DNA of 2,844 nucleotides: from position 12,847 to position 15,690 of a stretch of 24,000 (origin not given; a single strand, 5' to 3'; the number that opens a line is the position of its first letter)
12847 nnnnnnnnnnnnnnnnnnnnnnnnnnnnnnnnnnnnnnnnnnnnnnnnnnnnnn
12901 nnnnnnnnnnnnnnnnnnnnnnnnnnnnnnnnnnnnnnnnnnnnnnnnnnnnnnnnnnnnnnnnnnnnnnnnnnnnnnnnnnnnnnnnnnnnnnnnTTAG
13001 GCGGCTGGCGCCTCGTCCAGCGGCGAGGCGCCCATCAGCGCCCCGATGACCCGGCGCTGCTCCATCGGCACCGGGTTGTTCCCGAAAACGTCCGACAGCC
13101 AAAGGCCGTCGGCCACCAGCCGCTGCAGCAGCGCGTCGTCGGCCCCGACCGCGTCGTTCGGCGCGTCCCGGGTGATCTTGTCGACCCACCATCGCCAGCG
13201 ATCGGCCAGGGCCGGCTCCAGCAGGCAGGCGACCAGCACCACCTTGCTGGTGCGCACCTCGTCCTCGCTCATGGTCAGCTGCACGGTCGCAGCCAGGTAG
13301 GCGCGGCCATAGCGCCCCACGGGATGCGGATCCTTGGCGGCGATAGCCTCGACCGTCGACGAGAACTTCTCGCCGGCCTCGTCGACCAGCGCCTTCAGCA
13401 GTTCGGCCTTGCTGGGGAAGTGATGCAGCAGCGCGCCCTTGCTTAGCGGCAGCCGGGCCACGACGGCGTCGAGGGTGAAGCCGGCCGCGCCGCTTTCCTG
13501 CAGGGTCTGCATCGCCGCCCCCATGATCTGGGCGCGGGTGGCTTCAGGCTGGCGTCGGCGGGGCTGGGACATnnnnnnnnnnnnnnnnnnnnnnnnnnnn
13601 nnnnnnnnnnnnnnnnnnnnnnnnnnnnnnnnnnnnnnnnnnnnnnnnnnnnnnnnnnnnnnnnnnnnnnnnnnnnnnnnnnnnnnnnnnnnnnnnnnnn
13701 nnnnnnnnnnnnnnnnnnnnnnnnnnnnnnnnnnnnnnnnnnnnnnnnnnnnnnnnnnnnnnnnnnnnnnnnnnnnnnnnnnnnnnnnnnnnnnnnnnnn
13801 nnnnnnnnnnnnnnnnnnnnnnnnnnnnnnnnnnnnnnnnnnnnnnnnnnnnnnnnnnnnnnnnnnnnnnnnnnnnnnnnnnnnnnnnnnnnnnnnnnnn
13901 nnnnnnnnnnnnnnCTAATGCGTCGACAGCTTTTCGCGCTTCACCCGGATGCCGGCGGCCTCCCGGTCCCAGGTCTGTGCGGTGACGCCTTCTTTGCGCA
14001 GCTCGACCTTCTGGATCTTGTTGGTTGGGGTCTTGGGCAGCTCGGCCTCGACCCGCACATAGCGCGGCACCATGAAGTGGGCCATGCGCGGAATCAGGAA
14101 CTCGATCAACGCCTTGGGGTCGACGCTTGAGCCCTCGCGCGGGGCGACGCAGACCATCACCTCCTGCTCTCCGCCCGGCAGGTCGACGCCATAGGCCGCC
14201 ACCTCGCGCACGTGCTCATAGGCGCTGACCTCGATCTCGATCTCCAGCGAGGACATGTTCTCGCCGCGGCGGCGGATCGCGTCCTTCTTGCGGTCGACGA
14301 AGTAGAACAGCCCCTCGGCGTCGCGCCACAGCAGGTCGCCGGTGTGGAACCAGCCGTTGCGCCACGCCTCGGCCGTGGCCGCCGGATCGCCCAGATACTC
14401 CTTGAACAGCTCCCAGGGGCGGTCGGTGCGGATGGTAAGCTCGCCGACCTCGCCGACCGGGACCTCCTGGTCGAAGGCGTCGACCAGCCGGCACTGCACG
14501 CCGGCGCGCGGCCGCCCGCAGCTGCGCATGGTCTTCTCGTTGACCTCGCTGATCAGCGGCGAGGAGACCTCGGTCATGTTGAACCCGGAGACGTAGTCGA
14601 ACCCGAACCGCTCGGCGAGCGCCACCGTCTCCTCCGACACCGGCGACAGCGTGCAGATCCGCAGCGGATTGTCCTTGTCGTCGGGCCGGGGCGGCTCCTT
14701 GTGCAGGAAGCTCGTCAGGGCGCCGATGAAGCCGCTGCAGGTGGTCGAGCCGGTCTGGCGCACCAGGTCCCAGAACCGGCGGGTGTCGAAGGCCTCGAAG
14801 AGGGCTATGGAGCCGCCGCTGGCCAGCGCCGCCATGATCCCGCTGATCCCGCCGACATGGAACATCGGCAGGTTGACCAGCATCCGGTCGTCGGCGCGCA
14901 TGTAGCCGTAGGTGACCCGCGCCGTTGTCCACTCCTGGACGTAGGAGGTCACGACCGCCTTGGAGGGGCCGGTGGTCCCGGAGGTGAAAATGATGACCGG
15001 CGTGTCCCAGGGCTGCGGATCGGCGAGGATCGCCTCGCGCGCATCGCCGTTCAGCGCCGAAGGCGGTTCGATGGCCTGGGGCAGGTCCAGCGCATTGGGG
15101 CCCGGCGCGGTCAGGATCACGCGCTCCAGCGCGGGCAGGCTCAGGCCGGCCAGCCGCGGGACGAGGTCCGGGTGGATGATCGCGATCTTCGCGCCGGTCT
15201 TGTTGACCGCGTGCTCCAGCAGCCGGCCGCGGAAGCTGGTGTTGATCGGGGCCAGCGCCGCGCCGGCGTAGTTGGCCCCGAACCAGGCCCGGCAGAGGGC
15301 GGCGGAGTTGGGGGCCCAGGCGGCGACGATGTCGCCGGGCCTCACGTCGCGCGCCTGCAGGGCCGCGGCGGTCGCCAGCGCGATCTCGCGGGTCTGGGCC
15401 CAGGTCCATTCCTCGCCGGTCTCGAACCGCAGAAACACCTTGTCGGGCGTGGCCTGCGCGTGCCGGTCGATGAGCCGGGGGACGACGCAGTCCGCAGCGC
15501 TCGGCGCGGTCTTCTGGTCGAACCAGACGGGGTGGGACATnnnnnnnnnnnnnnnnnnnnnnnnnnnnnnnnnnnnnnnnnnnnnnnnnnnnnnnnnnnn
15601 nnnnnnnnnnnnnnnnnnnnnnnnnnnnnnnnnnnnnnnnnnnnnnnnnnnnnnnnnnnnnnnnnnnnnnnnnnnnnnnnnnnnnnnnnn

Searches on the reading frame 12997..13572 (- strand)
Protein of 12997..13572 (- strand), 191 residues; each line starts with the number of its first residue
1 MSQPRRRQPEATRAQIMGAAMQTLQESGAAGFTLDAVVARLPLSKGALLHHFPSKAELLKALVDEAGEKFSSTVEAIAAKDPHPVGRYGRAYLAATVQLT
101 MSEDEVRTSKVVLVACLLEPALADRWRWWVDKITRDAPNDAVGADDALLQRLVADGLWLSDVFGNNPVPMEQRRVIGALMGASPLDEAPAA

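Call 7: search_protein_families(library=pfam, proteins=[window:12997-13572:-])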
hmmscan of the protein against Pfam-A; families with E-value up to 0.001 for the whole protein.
window:12997-13572:- (191 aa): 2 families
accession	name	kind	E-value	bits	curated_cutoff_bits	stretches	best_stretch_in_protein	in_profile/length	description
PF17937.6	TetR_C_28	-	1.3e-17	64.4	26.4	1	86-180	1-92/96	Tetracyclin repressor-like, C-terminal domain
PF00440.29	TetR_N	-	2.8e-11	43.4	24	1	16-62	1-47/47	Bacterial regulatory proteins, tetR family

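Call 18: search_solved_structures(query=window:12997-13572:-, max_evalue=0.01)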
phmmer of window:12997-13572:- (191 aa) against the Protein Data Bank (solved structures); distinct sequences matched with E-value up to 0.01: 69 (the best 60 are shown).
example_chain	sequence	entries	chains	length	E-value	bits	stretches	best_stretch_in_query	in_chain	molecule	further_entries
2hyt_A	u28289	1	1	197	1.1e-08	38.3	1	5-113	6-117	TetR-family transcriptional regulator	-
8v90_A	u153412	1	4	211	9.6e-08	35.2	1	6-111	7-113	HTH-type transcriptional regulator TtgR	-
2xdn_A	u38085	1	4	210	2e-07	34.1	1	6-103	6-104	HTH-TYPE TRANSCRIPTIONAL REGULATOR TTGR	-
7k1a_A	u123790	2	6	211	3.3e-07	33.4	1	6-102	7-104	HTH-type transcriptional regulator TtgR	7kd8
2hxo_A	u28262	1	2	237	3.6e-07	33.3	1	3-66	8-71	Putative TetR-family transcriptional regulator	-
2w53_A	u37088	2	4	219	3.7e-07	33.3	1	4-105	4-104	REPRESSOR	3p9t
2uxh_A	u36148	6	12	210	3.8e-07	33.2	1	6-103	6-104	HTH-TYPE TRANSCRIPTIONAL REGULATOR TTGR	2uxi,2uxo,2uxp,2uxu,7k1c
6srn_A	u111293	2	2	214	4.3e-07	33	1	4-80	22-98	TetR family transcriptional regulator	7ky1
2eh3_A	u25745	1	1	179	5.7e-07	32.7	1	12-83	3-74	Transcriptional regulator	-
2yvh_A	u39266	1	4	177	1.5e-06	31.3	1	15-174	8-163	Transcriptional regulator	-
2zoz_A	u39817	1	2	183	1.6e-06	31.2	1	15-174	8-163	Transcriptional regulator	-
2yve_A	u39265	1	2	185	1.6e-06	31.2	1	15-174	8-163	Transcriptional regulator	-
2zoy_A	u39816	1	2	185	1.6e-06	31.2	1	15-174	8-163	Transcriptional regulator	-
3iuv_A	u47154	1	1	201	4.3e-06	29.8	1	3-174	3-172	uncharacterized TetR family protein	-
3hta_A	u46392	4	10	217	4.9e-06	29.6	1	3-174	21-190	EbrA repressor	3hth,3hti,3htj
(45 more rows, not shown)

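Call 19: search_protein_families(library=ncbifam, proteins=[window:12997-13572:-], max_evalue=0.001)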
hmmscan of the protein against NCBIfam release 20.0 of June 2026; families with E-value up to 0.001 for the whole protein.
window:12997-13572:- (191 aa): 12 families
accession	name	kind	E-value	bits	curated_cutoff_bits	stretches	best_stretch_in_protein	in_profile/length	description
NF041196.1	ScbR_bind_reg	equivalog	9.6e-12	45.5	150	1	10-132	5-127/191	ScbR family autoregulator-binding transcription factor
TIGR03384.1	betaine_BetI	equivalog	1.3e-09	38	201.3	1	7-88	4-85/189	choline-binding transcriptional repressor BetI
NF007015.0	PRK09480.1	equivalog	2.2e-09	37.2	120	1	5-88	4-87/197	nucleoid occlusion factor SlmA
TIGR03613.1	RutR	equivalog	2.6e-08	34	368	1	5-115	2-108/202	pyrimidine utilization regulatory protein R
NF051852.1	efflux_TF_MtrR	exception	2.2e-07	30.9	280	1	11-114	10-114/205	multidrug efflux system transcriptional repressor MtrR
NF001978.0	PRK00767.1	equivalog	7.2e-07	29.2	118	1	9-84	7-83/197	transcriptional regulator BetI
NF007949.0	PRK10668.1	equivalog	3.5e-06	26.7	271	1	4-98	4-98/216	multidrug efflux transporter transcriptional repressor AcrR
NF053731.1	TransRegFasRMycb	equivalog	3.7e-06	26.9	330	1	10-145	10-142/199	HTH-type transcriptional activator FasR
NF051457.1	acryl_TF_AcuR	equivalog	6.6e-06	25.5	247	1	6-79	12-85/204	acrylate utilization transcriptional regulator AcuR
NF011584.0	PRK15008.1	equivalog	0.00015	21.7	230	1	6-77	13-84/212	HTH-type transcriptional regulator RutR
NF010319.1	PRK13756.1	equivalog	0.00019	21.4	265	1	12-65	3-56/199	tetracycline resistance transcriptional repressor TetR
NF050111.1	TransRegSACE7040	equivalog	0.00048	20.1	250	1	13-82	3-72/186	SACE_7040 family transcriptional regulator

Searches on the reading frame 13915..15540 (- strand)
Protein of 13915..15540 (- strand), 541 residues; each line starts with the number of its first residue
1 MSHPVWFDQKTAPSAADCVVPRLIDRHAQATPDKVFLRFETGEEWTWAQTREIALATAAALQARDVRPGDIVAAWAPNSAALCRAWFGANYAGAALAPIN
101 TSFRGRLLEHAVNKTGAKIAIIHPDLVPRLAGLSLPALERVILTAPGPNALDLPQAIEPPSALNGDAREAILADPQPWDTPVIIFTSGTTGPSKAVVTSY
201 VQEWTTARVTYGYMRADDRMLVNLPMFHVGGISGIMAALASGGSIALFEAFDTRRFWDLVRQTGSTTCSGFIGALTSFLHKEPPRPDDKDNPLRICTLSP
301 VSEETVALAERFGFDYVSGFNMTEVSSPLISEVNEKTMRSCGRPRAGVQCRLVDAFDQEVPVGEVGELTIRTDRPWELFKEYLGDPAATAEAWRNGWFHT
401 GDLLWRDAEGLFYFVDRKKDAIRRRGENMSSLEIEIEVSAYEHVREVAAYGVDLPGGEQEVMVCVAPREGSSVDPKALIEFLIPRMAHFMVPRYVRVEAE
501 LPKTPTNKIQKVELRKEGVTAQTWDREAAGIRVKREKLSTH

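Call 7: search_protein_families(library=pfam, proteins=[window:13915-15540:-])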
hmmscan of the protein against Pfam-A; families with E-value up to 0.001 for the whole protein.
window:13915-15540:- (541 aa): 2 families
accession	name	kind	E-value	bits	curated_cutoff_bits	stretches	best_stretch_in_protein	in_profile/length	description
PF00501.34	AMP-binding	-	2.3e-58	198.3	29.9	1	25-382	2-383/384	AMP-binding enzyme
PF13193.12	AMP-binding_C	-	3.4e-08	34.7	24.5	1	433-508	1-76/76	AMP-binding enzyme C-terminal domain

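Call 8: find_related_loci(query=window:13915-15540:-, collection=genome_contigs, flank=10000)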
Query window:13915-15540:- (541 aa) in genome_contigs; peptide patterns used: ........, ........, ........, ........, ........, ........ (x = any residue, [..] = any of these).
49 stretches matched a pattern; 31 encode a relative of the query (tblastn E <= 1e-3); 27 distinct loci.
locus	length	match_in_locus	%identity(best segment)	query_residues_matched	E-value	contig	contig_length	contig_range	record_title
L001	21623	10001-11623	94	1-541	0e+0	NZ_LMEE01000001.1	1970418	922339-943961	Phenylobacterium sp. Root1290 contig_1, whole genome shotgun sequence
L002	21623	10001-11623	91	1-541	0e+0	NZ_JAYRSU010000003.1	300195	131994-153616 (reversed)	MAG: Phenylobacterium sp. isolate NJ_NJASGE1bin.21 NODE_43_length_300195_cov_3.621556, whole genome shotgun sequence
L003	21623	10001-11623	86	1-541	0e+0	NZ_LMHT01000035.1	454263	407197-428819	Phenylobacterium sp. Root700 contig_9, whole genome shotgun sequence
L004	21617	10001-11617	83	2-540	0e+0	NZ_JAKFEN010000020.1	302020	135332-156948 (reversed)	MAG: Phenylobacterium sp. isolate LC074 contig-124_11, whole genome shotgun sequence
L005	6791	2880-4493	78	3-541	0e+0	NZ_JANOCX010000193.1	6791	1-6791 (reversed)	MAG: Phenylobacterium sp. isolate VAR_17_metabat_257 VAR_17_k141_3510782, whole genome shotgun sequence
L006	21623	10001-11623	97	1-541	0e+0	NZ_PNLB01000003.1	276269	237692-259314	MAG: Phenylobacterium sp. isolate PB1.003 PB1_1000026_276269, whole genome shotgun sequence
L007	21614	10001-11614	77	3-541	0e+0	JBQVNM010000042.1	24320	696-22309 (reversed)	MAG: Brevundimonas sp. isolate Poolinfecte_22 k141_118785_length_24320_cov_9.0000, whole genome shotgun sequence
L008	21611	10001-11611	78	3-540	0e+0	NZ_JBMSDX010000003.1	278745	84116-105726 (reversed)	Brevundimonas sp. VNH65 contig3, whole genome shotgun sequence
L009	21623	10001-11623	97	1-541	0e+0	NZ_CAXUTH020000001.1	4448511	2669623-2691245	Phenylobacterium sp. LjRoot97 LJR097c1, whole genome shotgun sequence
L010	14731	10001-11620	73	3-541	0e+0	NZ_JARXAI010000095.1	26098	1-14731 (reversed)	MAG: Sphingorhabdus sp. isolate D14.bin.29 k141_71029, whole genome shotgun sequence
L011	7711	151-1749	75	6-539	0e+0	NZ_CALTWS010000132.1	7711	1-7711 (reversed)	MAG: uncultured Brevundimonas sp. isolate hzzO9xQwh5_bin.1.MAG NODE_339_length_7711_cov_7.263323, whole genome shotgun s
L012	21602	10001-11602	71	6-539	0e+0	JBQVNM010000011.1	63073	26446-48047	MAG: Brevundimonas sp. isolate Poolinfecte_22 k141_66883_length_63073_cov_12.0000, whole genome shotgun sequence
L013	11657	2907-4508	69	6-539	0e+0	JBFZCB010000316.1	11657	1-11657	MAG: Caulobacterales bacterium isolate PPR_0511 k121_1258263, whole genome shotgun sequence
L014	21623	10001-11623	96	1-541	0e+0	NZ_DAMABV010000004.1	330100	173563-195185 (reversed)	MAG: Phenylobacterium sp. isolate CTOTU47976 NODE_10_length_330100_cov_24.993071, whole genome shotgun sequence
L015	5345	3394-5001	63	4-539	0e+0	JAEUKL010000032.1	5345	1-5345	MAG: Rhodospirillaceae bacterium isolate new MAG-94 k141_2150109, whole genome shotgun sequence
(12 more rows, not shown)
